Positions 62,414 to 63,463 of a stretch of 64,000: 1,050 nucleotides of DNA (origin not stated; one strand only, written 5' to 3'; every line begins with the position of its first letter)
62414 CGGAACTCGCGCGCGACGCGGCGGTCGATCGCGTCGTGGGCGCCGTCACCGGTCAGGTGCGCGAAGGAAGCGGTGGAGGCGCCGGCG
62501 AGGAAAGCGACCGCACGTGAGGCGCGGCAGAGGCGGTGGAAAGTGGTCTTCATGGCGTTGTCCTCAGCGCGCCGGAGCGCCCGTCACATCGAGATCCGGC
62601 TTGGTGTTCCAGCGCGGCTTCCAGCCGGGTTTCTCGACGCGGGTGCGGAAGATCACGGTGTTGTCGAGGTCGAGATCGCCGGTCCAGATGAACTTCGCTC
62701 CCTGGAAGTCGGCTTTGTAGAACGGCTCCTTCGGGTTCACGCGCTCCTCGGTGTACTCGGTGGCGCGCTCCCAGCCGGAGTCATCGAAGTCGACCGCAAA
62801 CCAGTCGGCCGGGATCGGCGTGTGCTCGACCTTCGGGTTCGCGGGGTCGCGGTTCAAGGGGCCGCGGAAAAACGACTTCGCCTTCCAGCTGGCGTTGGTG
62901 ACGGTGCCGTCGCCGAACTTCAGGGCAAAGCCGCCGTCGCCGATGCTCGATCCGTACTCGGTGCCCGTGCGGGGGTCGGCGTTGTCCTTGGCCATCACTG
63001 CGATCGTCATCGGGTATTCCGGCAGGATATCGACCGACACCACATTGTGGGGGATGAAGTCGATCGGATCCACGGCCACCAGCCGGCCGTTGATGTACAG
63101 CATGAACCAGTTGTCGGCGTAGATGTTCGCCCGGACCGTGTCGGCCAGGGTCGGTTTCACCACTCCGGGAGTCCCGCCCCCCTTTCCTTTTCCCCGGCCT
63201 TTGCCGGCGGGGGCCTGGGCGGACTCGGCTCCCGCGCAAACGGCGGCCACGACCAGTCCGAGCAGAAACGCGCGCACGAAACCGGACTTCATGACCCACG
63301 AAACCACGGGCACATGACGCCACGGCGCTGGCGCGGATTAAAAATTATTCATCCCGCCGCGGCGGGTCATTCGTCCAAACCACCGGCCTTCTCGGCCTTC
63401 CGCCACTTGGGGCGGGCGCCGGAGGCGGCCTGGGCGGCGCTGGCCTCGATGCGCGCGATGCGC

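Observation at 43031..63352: Self-contained ~20 kb secreted-protein system (YHYH, DUF1566, metallophosphoesterase, Kelch, sulfatase) with its own two-component system and ECF sigma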

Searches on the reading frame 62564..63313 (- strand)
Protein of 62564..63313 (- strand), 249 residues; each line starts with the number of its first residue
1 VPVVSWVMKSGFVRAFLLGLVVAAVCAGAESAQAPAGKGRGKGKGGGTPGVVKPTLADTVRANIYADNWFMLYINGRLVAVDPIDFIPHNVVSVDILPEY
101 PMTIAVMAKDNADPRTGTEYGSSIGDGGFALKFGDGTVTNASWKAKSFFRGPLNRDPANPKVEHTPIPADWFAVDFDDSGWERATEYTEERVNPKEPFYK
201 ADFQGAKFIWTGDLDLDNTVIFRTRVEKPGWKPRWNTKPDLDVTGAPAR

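Call 5: search_protein_families(library=pfam, proteins=[window:62564-63313:-], max_evalue=0.01)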
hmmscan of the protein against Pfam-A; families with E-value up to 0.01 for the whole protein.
window:62564-63313:- (249 aa): 0 families

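Call 8: search_protein_families(library=ncbifam, proteins=[window:62564-63313:-], max_evalue=0.01)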
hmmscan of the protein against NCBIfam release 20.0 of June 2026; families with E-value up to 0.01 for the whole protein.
window:62564-63313:- (249 aa): 0 families

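Call 22: find_homologous_proteins(query=window:62564-63313:-)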
Query window:62564-63313:- (249 aa): 1857 proteins with E <= 0.001 among 3856 candidates; the best 120 are listed. Only proteins of 136 to 436 residues were searched: fused or split forms outside these lengths cannot appear, so this answer is no evidence that the protein stands alone or is whole; lengths 'longer' or 'shorter' looks for them.
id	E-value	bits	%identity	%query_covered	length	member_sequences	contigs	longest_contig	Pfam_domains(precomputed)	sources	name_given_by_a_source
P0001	9.8e-142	489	89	90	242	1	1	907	-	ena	-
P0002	1.5e-141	489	88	90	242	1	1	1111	-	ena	-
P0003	2.0e-141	488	85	97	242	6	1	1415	-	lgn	-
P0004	2.0e-141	488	86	97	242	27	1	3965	-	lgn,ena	-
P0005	1.0e-139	482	84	97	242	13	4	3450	-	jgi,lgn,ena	jgi:hypothetical protein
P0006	1.1e-139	482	83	97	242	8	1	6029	-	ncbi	ncbi:MAG: hypothetical protein ACKOTF_10405 [Opitutaceae bacterium]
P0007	2.4e-135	468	81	97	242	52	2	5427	-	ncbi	-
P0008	2.0e-130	452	98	80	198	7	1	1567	-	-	-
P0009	5.0e-127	441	81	90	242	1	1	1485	-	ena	-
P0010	6.1e-122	424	81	80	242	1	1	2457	-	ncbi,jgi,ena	jgi:hypothetical protein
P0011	1.5e-120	420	83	80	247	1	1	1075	-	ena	-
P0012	2.2e-119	416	82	80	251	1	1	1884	-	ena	-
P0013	5.7e-119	415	83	80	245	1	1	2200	-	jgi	jgi:hypothetical protein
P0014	7.2e-118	411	77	89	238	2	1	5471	-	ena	-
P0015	1.5e-117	410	72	96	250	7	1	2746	-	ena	-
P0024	2.4e-115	403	81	80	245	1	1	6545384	-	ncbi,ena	-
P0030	1.2e-114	400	79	79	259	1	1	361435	-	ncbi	ncbi:MAG: hypothetical protein U0840_11305 [Gemmataceae bacterium]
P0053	1.3e-112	394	78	80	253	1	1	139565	-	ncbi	-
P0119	1.4e-109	384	76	80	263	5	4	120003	-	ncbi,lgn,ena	-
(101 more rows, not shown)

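Call 23: find_encoding_contigs(protein=P0024, flank=10000, max_places=2)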
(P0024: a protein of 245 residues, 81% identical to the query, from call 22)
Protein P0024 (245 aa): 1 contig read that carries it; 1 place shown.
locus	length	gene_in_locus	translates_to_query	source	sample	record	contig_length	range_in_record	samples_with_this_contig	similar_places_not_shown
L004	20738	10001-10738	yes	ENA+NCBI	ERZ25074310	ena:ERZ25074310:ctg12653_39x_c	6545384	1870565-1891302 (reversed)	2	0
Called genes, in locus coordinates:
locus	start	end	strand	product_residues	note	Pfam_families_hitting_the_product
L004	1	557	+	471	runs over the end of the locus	PF13727:CoA_binding_3, PF02397:Bac_transf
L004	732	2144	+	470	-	PF12710:HAD, PF01040:UbiA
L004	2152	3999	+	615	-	PF07992:Pyr_redox_2 (faint), PF01266:DAO (faint), PF00732:GMC_oxred_N, PF05199:GMC_oxred_C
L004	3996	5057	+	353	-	PF01073:3Beta_HSD, PF01370:Epimerase, PF02719:Polysacc_synt_2 (weak), PF04321:RmlD_sub_bind, PF05368:NmrA (weak), PF07993:NAD_binding_4, PF13460:NAD_binding_10, PF16363:GDP_Man_Dehyd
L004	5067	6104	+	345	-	PF01073:3Beta_HSD, PF01370:Epimerase, PF02719:Polysacc_synt_2, PF04321:RmlD_sub_bind, PF13460:NAD_binding_10, PF16363:GDP_Man_Dehyd, PF07993:NAD_binding_4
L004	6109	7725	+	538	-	-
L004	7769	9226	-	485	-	PF00672:HAMP (weak), PF00512:HisKA, PF02518:HATPase_c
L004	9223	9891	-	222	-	PF00072:Response_reg, PF00486:Trans_reg_C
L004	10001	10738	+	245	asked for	-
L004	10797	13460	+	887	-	PF00149:Metallophos, PF09423:PhoD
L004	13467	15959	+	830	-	PF00149:Metallophos (weak), PF07679:I-set (weak), PF13927:Ig_3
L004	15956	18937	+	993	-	PF14240:YHYH (weak), PF07603:Lcl_C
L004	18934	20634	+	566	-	PF14240:YHYH (weak), PF01161:PBP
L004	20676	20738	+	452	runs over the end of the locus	PF00884:Sulfatase, PF01663:Phosphodiest (faint), PF16347:SGSH_C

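Call 24: find_encoding_contigs(protein=P0030, flank=10000, max_places=2)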
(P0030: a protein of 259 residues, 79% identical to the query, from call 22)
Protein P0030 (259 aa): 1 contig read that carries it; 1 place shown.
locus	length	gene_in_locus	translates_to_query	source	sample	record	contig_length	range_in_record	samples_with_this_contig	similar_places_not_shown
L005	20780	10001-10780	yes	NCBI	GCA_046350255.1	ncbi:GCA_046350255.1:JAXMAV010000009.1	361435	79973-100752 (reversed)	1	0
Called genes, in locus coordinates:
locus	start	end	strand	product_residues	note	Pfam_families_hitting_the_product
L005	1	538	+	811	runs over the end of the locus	PF14849:YidC_periplas, PF02096:60KD_IMP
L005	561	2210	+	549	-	PF05762:VWA_CoxE (faint), PF00092:VWA, PF13519:VWA_2, PF13768:VWA_3 (weak), PF00092:VWA, PF13519:VWA_2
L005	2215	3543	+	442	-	PF10396:TrmE_N, PF12631:MnmE_helical, PF02421:FeoB_N, PF00350:Dynamin_N (faint), PF01926:MMR_HSR1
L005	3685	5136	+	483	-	-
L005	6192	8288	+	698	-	PF02985:HEAT (faint), PF13646:HEAT_2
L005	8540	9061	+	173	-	PF04542:Sigma70_r2, PF08281:Sigma70_r4_2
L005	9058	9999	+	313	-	-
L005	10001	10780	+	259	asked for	-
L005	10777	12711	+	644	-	PF03983:SHD1, PF14240:YHYH, PF01161:PBP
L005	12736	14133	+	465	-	PF00884:Sulfatase, PF16347:SGSH_C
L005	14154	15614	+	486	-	PF00149:Metallophos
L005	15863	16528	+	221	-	PF00440:TetR_N, PF09209:CecR_C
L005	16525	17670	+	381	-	PF12704:MacB_PCD, PF02687:FtsX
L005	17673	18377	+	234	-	PF00005:ABC_tran, PF02463:SMC_N (faint), PF13304:AAA_21 (faint)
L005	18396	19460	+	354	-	PF25919:BSH_CusB (faint), PF25917:BSH_RND, PF25973:BSH_CzcB, PF25881:HH_YBHG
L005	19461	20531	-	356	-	PF21959:DUF6923 (faint), PF01436:NHL (faint), PF23500:DUF7133 (faint), PF24684:Vgb_lyase (faint), PF08450:SGL (weak), PF25021:TEN_NHL (weak)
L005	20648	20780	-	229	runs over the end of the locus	-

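Call 25: search_solved_structures(query=window:62564-63313:-, max_evalue=1)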
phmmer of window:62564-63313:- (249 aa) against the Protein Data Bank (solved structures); distinct sequences matched with E-value up to 1: 1.
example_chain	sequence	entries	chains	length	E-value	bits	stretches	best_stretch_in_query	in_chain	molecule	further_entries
7oya_A2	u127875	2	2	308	0.11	15.2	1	98-168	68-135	40S ribosomal protein SA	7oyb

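Call 30: find_encoding_contigs(protein=P0053, flank=10000, max_places=1)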
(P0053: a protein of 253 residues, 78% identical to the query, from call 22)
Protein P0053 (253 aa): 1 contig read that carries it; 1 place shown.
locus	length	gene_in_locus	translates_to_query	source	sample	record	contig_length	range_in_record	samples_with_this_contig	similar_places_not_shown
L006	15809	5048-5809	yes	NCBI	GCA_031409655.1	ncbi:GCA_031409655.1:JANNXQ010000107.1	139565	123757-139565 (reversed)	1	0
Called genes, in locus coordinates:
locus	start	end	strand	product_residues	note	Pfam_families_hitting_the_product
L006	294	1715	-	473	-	-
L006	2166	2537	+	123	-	-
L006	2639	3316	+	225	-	PF00072:Response_reg, PF00486:Trans_reg_C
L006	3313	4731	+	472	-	PF08521:2CSK_N, PF26769:HAMP_PhoQ (weak), PF00512:HisKA, PF02518:HATPase_c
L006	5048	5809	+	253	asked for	-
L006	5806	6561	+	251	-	-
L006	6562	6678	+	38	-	-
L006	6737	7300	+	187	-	-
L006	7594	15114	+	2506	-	PF14240:YHYH, PF07603:Lcl_C, PF15780:ASH, PF22073:Cep192_D4, PF00884:Sulfatase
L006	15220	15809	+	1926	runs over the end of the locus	PF00884:Sulfatase, PF16347:SGSH_C, PF09136:Glucodextran_B, PF07732:Cu-oxidase_3, PF07731:Cu-oxidase_2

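Call 31: find_encoding_contigs(protein=P0119, flank=10000, max_places=1)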
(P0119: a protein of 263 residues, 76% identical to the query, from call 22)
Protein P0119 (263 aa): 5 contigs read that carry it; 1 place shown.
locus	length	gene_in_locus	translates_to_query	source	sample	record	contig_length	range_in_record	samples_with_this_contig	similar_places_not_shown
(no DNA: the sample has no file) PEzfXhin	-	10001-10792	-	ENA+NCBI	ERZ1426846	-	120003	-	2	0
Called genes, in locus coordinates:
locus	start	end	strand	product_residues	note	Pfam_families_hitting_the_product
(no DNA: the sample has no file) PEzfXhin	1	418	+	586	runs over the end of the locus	PF01979:Amidohydro_1, PF07969:Amidohydro_3 (faint), PF13382:Adenine_deam_C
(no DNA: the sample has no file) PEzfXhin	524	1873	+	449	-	PF00860:Xan_ur_permease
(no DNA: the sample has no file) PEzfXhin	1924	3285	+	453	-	PF01979:Amidohydro_1, PF07969:Amidohydro_3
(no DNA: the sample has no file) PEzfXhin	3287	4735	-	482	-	PF00672:HAMP, PF00512:HisKA, PF02518:HATPase_c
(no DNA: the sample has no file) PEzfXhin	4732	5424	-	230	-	PF00072:Response_reg, PF00486:Trans_reg_C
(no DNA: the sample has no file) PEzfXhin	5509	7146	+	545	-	PF14240:YHYH, PF01161:PBP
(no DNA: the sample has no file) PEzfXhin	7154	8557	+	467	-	PF00884:Sulfatase, PF01663:Phosphodiest (weak), PF16347:SGSH_C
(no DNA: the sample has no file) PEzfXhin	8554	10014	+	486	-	PF00149:Metallophos (weak)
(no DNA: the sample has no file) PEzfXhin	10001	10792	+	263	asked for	-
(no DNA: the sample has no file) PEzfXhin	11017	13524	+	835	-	PF00149:Metallophos, PF07679:I-set (weak), PF13927:Ig_3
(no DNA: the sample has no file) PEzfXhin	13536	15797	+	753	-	PF16656:Pur_ac_phosph_N (weak), PF00149:Metallophos, PF09423:PhoD (faint)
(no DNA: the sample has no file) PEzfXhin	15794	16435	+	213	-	PF04542:Sigma70_r2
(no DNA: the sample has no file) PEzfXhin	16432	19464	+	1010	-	PF14240:YHYH (weak), PF07603:Lcl_C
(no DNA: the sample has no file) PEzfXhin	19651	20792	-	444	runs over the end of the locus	PF00860:Xan_ur_permease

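Call 32: find_related_loci(query=A1, collection=genome_contigs, flank=10000)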
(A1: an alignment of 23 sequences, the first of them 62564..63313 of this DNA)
Query A1 (249 aa) in genome_contigs; peptide patterns used: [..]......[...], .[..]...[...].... (x = any residue, [..] = any of these).
441 stretches matched a pattern; 415 encode a relative of the query (tblastn E <= 1e-3); the best 80 are kept; 80 distinct loci.
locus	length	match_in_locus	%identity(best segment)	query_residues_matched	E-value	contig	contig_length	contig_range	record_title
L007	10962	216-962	95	1-249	4e-158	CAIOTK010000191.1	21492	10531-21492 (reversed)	MAG: uncultured Opitutae bacterium isolate ErkenSummer_bin-1681 genome assembly, contig: bin-1681:191/514, whole genome 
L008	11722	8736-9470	85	5-249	7e-131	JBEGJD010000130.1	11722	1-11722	MAG: Verrucomicrobiota bacterium isolate NASQAN2015_150_B_bin.6 scaffold_341275, whole genome shotgun sequence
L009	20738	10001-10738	80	4-249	1e-127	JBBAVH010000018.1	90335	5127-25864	MAG: Opitutaceae bacterium isolate EUL_318 ctg18-EUL_318, whole genome shotgun sequence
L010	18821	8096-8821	83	8-249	2e-126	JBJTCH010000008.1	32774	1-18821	MAG: Opitutaceae bacterium isolate samp_4331_semibin_260 samp_4331_45567, whole genome shotgun sequence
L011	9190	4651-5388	69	3-249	5e-113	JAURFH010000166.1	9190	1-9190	MAG: Verrucomicrobiota bacterium isolate SFB_3D_100_87 NODE_167_length_9190_cov_4.431252, whole genome shotgun sequence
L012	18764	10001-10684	73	29-249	1e-112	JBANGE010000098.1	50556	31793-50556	MAG: Verrucomicrobiota bacterium isolate altamaha_2019_sw_WHONDRS-S19S_0010_B_bin.165 scaffold_753458, whole genome shot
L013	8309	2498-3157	74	27-249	4e-112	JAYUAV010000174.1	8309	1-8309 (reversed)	MAG: Verrucomicrobiota bacterium isolate GFS_6609 GFS_6609_173, whole genome shotgun sequence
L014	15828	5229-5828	80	50-249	2e-112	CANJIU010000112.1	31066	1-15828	MAG: Opitutae bacterium isolate RH-23may17-1042 genome assembly, contig: RH-23may17-C10254, whole genome shotgun sequenc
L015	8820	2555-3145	80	51-247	4e-111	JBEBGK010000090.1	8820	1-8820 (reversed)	MAG: Chthoniobacteraceae bacterium isolate ASF_20 NODE_5630_length_8820_cov_2.464052, whole genome shotgun sequence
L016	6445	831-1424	80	50-247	3e-111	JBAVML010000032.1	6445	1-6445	MAG: Chthoniobacteraceae bacterium isolate MFD03081_ilm_asm_bin4 k127_18661, whole genome shotgun sequence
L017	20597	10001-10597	79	51-249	2e-110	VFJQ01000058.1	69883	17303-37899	MAG: Verrucomicrobia bacterium isolate Bin_38_5 c_000000372493, whole genome shotgun sequence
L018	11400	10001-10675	72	25-249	1e-110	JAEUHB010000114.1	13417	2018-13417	MAG: Opitutaceae bacterium isolate new MAG-6 k141_1102461, whole genome shotgun sequence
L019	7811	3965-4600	76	38-249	4e-110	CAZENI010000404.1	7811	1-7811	MAG TPA_asm: uncultured Opitutus sp. isolate SRP292972_co3_40 genome assembly, contig: NODE_3547_length_7811_cov_4.47782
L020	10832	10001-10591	79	51-247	3e-110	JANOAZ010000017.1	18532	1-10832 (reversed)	MAG: Chthoniobacteraceae bacterium isolate VAR_18_metabat_249 VAR_18_k141_2366083, whole genome shotgun sequence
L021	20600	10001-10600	81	50-249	2e-110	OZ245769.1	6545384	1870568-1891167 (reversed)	MAG: Opitutaceae bacterium isolate 87035611-dba6-4fad-85e7-91fe16b41bdc genome assembly, chromosome: 1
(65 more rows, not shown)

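Call 34: predict_structure(alignment_id=A1)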
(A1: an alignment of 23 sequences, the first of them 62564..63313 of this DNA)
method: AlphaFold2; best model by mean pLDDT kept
length: 249 residues; sequences in the alignment: 23
mean_pLDDT: 76.1   pTM: 0.68
mean pLDDT of the five models: 76.1, 75.0, 71.5, 71.3, 69.2
residues with pLDDT >= 90: 60; 70-90: 115; 50-70: 51; < 50: 23
segments of 3 or more residues with pLDDT < 50: 29-45
pLDDT, mean of each block of 10 residues (from residue 1): 54 76 62 42 56 78 82 90 70 82 89 89 72 56 89 93 94 94 84 78 75 84 87 70 54
secondary structure, 60 per line:
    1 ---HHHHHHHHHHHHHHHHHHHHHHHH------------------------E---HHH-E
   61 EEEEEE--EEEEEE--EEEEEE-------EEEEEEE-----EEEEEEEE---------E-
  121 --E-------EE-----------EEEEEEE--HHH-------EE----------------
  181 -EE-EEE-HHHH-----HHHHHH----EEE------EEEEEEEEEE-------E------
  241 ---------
elements in order: H4-27 E60-66 E69-74 E77-82 E90-96 E102-109 E144-150 E185-187 H189-192 H198-203 E208-210 E217-226

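Call 38: fold_search(model_id=the predicted structure, library=pdb)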
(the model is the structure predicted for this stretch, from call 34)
No match with E <= 0.001 here; weaker rows may still be real.
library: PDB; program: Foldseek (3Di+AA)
matches with E <= 10: 500; with E <= 0.001: 0
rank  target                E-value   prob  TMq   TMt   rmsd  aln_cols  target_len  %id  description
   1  1w6m_A                8.2e-02  0.08  0.09  0.15  14.6       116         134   14  X-RAY CRYSTAL STRUCTURE OF C2S HUMAN GALECTIN-1 COMPLEXED WITH GALACTOSE (released 2004-10-20)
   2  2zkn_A                1.0e-01  0.07  0.09  0.15  14.6       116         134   11  X-ray structure of mutant galectin-1/lactose complex (released 2008-09-30)
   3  6fof_A                1.1e-01  0.04  0.09  0.13  18.3       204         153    9  Crystal structure of a crystallized variant of h-Gal3: Gal-3[NTS/VII-IX] (released 2018-07-18)
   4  5axv                  1.3e-01  0.07  0.15  0.15  14.8       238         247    8  Crystal Structure of Cypovirus Polyhedra R13K Mutant (released 2015-11-11)
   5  5yr9                  1.3e-01  0.06  0.14  0.15  14.8       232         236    8  Crystal Structure of Cypovirus Polyhedra R13A/E73C/Y83C Mutant (released 2018-02-21)
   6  9bz4_C                1.4e-01  0.15  0.17  0.11  12.6       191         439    9  Crystal structure of the C2 and GAP domains of human p120RasGAP (released 2025-01-22)
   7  9gtj_A                1.4e-01  0.04  0.11  0.13  18.0       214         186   13  Chlorite dismutase from Pseudomonas sp. (released 2025-06-11)
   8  3wdy_A                1.5e-01  0.03  0.11  0.09  16.4       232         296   12  The complex structure of E113A with cellotetraose (released 2014-07-09)
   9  5gqk                  1.5e-01  0.06  0.16  0.16  14.1       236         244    8  Crystal structure of Cypovirus Polyhedra mutant with deletion of Gly192-Ala194 (released 2017-02-15)
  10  5yrb                  1.7e-01  0.09  0.17  0.18  12.1       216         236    9  Crystal Structure of Oxidized Cypovirus Polyhedra R13A/E73C/Y83C/S193C/A194C Mutant (released 2018-02-21)
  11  5axu                  1.8e-01  0.06  0.15  0.15  14.4       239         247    8  Crystal Structure of Cypovirus Polyhedra R13A Mutant (released 2015-11-11)
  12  5yrc                  1.8e-01  0.06  0.14  0.15  14.8       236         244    8  Crystal Structure of Oxidized Cypovirus Polyhedra R13A/E73C/Y83C Mutant (released 2018-02-21)
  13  2oh5                  1.9e-01  0.05  0.14  0.15  16.7       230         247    7  The Crystal Structure of Infectious Cypovirus Polyhedra (released 2007-03-06)
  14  2oh6                  1.9e-01  0.06  0.15  0.15  14.4       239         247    8  The Crystal Structure of Recombinant Cypovirus Polyhedra (released 2007-03-06)
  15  4v29_A                1.9e-01  0.10  0.17  0.24  14.6       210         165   10  The crystal structure of Arabidopsis thaliana CAR4 in complex with two calcium ions (released 2014-12-17)
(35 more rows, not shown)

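Call 40: search_solved_structures(query=A1, max_evalue=10, show_alignments=2)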
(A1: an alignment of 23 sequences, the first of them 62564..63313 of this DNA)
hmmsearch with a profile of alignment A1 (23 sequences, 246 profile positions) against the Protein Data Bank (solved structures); distinct sequences matched with E-value up to 10: 19.
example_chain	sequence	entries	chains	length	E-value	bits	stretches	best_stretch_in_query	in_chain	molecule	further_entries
7oya_A2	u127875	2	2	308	0.14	14.7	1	96-169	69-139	40S ribosomal protein SA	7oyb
7t5f_B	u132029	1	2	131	0.38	13.2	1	99-134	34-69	JNE-B10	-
5xkl_A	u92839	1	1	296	0.71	12.3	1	21-69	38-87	ESX-3 secretion-associated protein EspG3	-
4w4i_A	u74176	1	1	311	0.76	12.2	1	21-69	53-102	ESX-3 secretion-associated protein EspG3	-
2r4q_A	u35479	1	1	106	0.76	12.2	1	72-158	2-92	Phosphotransferase system (PTS) fructose-specific enzyme IIABC component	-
6zn5_B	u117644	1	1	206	1.4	11.3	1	96-169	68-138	40S ribosomal protein SA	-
8p03_C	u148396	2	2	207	1.4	11.3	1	96-169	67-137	40S ribosomal protein SA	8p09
3jag_AA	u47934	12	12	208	1.5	11.3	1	96-169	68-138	uS2 | Ribosomal protein uS2 | 40S ribosomal protein SA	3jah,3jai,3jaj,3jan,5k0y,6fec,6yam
6yal_C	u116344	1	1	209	1.5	11.3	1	96-169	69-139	40S ribosomal protein uS2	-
9q1q_AA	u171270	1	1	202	1.5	11.3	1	96-169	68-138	40S ribosomal protein SA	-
9h4n_o2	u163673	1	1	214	1.5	11.2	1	96-169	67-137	Small ribosomal subunit protein uS2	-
9y42_AA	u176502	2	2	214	1.5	11.2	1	96-169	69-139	Small ribosomal subunit protein uS2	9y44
6gz3_BA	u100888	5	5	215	1.5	11.2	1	96-169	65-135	ribosomal protein uS2 | 40S ribosomal protein SA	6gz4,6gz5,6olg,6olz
6xa1_SA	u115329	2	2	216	1.6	11.2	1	96-169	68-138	40S ribosomal protein SA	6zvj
6zvk_U3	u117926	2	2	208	1.6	11.2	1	96-169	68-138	40S_SA_C domain-containing protein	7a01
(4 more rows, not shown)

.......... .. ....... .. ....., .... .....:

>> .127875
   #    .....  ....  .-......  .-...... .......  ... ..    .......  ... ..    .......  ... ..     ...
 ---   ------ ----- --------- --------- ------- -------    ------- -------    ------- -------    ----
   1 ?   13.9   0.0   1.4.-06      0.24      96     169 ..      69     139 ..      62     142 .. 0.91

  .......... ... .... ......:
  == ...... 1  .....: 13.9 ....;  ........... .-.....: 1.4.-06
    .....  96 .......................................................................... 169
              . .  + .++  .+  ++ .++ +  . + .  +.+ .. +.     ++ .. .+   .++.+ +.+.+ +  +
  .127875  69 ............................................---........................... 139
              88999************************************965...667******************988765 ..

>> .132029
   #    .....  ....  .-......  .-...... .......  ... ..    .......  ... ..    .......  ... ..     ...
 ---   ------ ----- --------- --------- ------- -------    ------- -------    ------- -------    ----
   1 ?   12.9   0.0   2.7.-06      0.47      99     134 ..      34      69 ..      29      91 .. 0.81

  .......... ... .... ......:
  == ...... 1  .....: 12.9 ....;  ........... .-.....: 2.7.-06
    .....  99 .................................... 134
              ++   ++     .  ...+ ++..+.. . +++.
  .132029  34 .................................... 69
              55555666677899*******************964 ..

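Call 80: search_protein_families(library=pfam, alignment_id=A4, max_evalue=0.00001)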
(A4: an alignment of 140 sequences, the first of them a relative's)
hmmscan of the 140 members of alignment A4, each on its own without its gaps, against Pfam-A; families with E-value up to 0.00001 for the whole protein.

A. member 1, L012:4723-5292:- (190 aa): 1 family
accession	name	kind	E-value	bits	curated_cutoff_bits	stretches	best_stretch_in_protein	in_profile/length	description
PF07638.17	Sigma70_ECF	-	2.7e-48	164.8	21.1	1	15-181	15-183/185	ECF sigma factor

B. families by the number of members that match (of 140 scanned): 122 families (the first 25 are shown)
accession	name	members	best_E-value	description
PF01070.24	FMN_dh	6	6.7e-118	FMN-dependent dehydrogenase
PF01142.23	TruD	5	1.7e-62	tRNA pseudouridine synthase D (TruD)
PF04734.18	Ceramidase_alk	5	7.8e-15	Neutral/alkaline non-lysosomal ceramidase, N-terminal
PF00005.33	ABC_tran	3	5.9e-55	ABC transporter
PF07731.20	Cu-oxidase_2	3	2.4e-23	Multicopper oxidase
PF13304.12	AAA_21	3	6.4e-11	AAA domain, putative AbiEii toxin, Type IV TA system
PF03781.23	FGE-sulfatase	2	4.5e-78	Sulfatase-modifying factor enzyme 1-like domain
PF00155.27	Aminotran_1_2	2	8.5e-68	Aminotransferase class I and II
PF16576.10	HlyD_D23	2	1.1e-41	Barrel-sandwich domain of CusB or HlyD membrane-fusion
PF13360.13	PQQ_2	2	1.6e-39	Outer membrane protein assembly factor BamB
PF13472.12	Lipase_GDSL_2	2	1.2e-24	GDSL-like Lipase/Acylhydrolase family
PF08240.17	ADH_N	2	6.8e-23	Alcohol dehydrogenase GroES-like domain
PF00107.32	ADH_zinc_N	2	2e-19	Zinc-binding dehydrogenase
PF06452.16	CBM9_1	2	1.3e-14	Carbohydrate family 9 binding domain-like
PF18911.6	PKD_4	2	2.2e-14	PKD domain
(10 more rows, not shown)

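Call 83: find_homologous_proteins(query=window:62564-63292:-, lengths=longer)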
Query window:62564-63292:- (242 aa): 548 proteins with E <= 0.001 among 3300 candidates; the best 120 are listed. Only proteins of 425 to 2000 residues were searched; long proteins share words by chance and can crowd out relatives, so finding none is weak evidence.
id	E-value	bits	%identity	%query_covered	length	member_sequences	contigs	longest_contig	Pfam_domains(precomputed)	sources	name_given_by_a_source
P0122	2.1e-118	412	81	82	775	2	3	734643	PF14240.12,PF01161.26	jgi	-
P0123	4.7e-118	411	82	81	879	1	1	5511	PF14240.12,PF01161.26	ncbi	-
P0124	9.4e-116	404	80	82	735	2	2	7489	PF14240.12,PF01161.26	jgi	-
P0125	1.0e-114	400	79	82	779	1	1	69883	PF14240.12,PF01161.26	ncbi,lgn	-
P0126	2.2e-114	399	80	83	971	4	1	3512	PF13405.13,PF13499.13,PF14240.12,PF13202.13,PF00036.39,PF01161.26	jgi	jgi:phosphatidylethanolamine-binding protein (PEBP) family uncharacterized protein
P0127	3.7e-114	399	79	81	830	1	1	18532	PF14240.12,PF01161.26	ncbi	-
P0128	1.8e-113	396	79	83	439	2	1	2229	PF01161.26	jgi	jgi:phosphatidylethanolamine-binding protein (PEBP) family uncharacterized protein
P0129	1.8e-113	396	79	83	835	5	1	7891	PF14240.12,PF01161.26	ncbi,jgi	jgi:phosphatidylethanolamine-binding protein (PEBP) family uncharacterized protein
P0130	3.4e-113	395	78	82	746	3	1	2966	PF14240.12,PF01161.26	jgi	-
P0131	7.2e-113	394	80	83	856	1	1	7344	PF14240.12,PF01161.26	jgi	jgi:phosphatidylethanolamine-binding protein (PEBP) family uncharacterized protein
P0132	1.7e-112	393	78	82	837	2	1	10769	PF14240.12,PF01161.26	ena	-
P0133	2.2e-112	393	78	82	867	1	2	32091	PF14240.12,PF01161.26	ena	-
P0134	3.3e-112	392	79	81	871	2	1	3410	PF14240.12,PF01161.26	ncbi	-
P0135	1.2e-111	390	74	92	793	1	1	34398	PF14240.12,PF01161.26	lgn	-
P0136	1.2e-111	390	78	83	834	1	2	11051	PF14240.12,PF01161.26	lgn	-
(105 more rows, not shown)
